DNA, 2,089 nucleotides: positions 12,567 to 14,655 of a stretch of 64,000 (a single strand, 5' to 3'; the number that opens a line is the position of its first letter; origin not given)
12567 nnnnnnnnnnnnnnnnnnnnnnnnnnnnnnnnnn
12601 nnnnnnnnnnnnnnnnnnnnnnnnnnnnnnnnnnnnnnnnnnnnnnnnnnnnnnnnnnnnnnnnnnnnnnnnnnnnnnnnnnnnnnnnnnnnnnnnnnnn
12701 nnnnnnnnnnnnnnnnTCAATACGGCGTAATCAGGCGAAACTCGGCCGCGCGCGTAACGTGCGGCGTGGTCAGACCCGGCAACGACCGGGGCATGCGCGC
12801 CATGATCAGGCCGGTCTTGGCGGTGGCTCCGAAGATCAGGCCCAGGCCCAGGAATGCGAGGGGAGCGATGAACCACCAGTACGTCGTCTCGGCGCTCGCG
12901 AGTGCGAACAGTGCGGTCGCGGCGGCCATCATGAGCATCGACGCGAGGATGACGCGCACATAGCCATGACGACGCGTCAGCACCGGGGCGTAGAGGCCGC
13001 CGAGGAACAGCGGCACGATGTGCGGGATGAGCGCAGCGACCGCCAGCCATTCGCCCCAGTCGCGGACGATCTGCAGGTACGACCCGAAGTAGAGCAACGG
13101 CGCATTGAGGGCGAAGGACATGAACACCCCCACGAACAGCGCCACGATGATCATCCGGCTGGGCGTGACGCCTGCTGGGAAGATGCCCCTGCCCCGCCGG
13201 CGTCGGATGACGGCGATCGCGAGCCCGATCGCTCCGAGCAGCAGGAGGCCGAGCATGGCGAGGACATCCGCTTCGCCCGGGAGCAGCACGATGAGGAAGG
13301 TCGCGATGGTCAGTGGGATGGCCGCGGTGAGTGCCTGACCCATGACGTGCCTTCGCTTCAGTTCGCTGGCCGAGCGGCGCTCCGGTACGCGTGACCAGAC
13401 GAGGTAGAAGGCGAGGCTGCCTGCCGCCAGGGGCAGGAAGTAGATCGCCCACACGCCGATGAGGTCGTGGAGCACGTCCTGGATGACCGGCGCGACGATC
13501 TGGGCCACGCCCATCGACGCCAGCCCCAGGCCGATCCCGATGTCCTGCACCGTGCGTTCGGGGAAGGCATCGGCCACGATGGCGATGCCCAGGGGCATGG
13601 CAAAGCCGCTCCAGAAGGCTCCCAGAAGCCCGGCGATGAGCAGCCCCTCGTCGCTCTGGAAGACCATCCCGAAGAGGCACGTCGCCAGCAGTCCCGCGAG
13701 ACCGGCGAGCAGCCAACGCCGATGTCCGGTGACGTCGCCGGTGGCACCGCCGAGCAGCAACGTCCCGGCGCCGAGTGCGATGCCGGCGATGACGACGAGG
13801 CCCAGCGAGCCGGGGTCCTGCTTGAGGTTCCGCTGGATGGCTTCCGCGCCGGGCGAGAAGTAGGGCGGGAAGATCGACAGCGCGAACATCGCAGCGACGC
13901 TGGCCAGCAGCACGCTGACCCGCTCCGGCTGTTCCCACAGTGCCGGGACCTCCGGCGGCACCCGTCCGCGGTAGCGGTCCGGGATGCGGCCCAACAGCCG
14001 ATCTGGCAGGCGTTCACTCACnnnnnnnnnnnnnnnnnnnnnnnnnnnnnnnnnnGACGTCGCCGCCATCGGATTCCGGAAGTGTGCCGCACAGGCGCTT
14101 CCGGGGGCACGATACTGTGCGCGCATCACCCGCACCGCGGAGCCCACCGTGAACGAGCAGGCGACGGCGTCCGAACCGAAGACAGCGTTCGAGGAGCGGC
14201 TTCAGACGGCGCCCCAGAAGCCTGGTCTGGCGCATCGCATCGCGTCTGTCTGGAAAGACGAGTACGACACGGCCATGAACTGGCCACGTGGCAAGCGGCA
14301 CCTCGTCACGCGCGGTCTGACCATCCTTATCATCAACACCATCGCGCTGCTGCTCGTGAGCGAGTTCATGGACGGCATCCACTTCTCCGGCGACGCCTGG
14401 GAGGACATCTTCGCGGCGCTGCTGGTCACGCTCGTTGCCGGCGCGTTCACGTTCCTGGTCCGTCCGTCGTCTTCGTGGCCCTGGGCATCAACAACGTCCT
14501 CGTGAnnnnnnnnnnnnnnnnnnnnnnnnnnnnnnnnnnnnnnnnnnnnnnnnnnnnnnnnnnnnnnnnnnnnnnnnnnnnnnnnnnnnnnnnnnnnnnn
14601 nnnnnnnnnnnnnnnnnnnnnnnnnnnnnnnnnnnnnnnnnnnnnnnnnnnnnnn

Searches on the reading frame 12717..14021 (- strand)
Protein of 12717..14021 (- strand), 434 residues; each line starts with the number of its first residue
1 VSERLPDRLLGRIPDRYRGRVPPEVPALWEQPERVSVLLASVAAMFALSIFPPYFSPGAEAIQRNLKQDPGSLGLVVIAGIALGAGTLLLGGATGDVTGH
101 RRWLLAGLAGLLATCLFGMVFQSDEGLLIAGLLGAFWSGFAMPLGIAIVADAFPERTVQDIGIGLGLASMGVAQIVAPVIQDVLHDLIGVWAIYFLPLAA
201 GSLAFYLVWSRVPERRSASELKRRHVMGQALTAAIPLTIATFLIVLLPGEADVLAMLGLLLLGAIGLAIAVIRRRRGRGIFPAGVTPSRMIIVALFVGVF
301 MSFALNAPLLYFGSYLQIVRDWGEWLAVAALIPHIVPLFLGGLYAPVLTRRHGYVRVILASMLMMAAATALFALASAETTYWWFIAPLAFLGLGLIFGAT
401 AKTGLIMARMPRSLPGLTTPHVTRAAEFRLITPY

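Call 19: search_protein_families(library=pfam, proteins=[window:12717-14021:-], max_evalue=0.01)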
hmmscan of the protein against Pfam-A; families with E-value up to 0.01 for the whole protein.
window:12717-14021:- (434 aa): 2 families
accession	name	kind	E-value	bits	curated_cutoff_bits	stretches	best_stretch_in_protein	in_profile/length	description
PF07690.21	MFS_1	-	1.8e-24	86.8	33.4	1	38-416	2-329/347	Major Facilitator Superfamily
PF00083.30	Sugar_tr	-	7.5e-05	22.2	22.3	1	89-214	305-439/452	Sugar (and other) transporter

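Call 56: find_homologous_proteins(query=window:12717-14021:-, max_evalue=1e-40)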
Query window:12717-14021:- (434 aa): 26 proteins with E <= 1e-40 among 8000 candidates.
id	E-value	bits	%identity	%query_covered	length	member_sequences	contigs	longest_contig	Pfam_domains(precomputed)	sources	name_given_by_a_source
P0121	2.5e-273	925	100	100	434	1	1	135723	PF07690.22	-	-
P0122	2.0e-230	783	87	97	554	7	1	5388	PF07690.22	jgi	jgi:MFS family permease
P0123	9.7e-203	692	78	97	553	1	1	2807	PF07690.22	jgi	jgi:MFS family permease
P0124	3.9e-185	634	70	94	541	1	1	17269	PF07690.22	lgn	-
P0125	3.9e-181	621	70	96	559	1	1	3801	PF00083.31,PF07690.22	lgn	-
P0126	6.1e-181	620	68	97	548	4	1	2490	PF07690.22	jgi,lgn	jgi:DHA2 family multidrug resistance protein-like MFS transporter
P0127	1.4e-177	609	68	97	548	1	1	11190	PF07690.22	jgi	-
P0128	3.4e-176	605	68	95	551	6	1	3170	PF07690.22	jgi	jgi:MFS family permease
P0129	2.3e-175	602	69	97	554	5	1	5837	PF07690.22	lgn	-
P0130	5.3e-175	601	68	94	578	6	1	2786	PF07690.22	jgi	jgi:DHA2 family multidrug resistance protein-like MFS transporter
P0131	9.4e-173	593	65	96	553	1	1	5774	PF07690.22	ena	-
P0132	1.5e-170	586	69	92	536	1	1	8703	PF07690.22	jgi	jgi:MFS family permease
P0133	9.8e-170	583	67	96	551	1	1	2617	PF07690.22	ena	-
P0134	2.5e-169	582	66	95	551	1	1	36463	PF07690.22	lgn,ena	-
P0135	6.3e-169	581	65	94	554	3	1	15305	PF07690.22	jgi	jgi:MFS family permease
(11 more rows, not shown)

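Call 57: find_encoding_contigs(protein=P0122, flank=10000, max_places=3)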
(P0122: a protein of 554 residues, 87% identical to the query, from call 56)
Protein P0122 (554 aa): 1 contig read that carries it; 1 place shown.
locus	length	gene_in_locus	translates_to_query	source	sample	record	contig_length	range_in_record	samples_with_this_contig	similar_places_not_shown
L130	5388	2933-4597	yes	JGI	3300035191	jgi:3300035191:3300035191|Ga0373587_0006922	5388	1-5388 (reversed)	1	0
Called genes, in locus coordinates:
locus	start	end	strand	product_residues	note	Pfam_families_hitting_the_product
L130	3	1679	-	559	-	?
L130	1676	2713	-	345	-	PF03706:LPG_synthase_TM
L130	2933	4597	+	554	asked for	PF07690:MFS_1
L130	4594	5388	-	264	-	?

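Call 58: find_encoding_contigs(protein=P0124, flank=10000, max_places=3)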
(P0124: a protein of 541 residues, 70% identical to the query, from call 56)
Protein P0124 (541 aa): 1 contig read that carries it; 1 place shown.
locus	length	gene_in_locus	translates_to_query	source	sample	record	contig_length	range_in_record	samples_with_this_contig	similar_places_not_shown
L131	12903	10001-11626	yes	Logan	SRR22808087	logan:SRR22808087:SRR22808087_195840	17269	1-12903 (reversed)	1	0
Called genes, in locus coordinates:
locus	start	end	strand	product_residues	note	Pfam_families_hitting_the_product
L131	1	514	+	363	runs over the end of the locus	PF13407:Peripla_BP_4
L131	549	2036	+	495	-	PF00005:ABC_tran, PF13304:AAA_21 (faint), PF00005:ABC_tran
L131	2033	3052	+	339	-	PF02653:BPD_transp_2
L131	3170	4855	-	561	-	PF00753:Lactamase_B, PF14863:Alkyl_sulf_dimr, PF14864:Alkyl_sulf_C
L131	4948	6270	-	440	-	PF07690:MFS_1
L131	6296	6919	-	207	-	PF01914:MarC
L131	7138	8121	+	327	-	PF00165:HTH_AraC (faint), PF12833:HTH_18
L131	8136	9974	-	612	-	PF03109:ABC1, PF27536:UbiB_helical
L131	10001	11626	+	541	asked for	PF07690:MFS_1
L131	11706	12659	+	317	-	PF03631:Virul_fac_BrkB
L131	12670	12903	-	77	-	?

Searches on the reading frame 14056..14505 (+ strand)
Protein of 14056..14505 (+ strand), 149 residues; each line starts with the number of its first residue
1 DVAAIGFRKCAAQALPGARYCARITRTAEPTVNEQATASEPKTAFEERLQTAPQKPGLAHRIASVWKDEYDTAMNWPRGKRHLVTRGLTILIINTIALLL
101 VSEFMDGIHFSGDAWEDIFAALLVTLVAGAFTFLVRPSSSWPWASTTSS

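Call 39: search_protein_families(library=pfam, proteins=[window:14056-14505:+], max_evalue=0.001)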
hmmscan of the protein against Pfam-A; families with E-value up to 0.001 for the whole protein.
window:14056-14505:+ (149 aa): 1 family
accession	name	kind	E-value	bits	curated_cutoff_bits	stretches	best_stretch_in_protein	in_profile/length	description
PF04020.18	Phage_holin_4_2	-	1.5e-05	26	28.8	1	83-128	59-103/105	Mycobacterial 4 TMS phage holin, superfamily IV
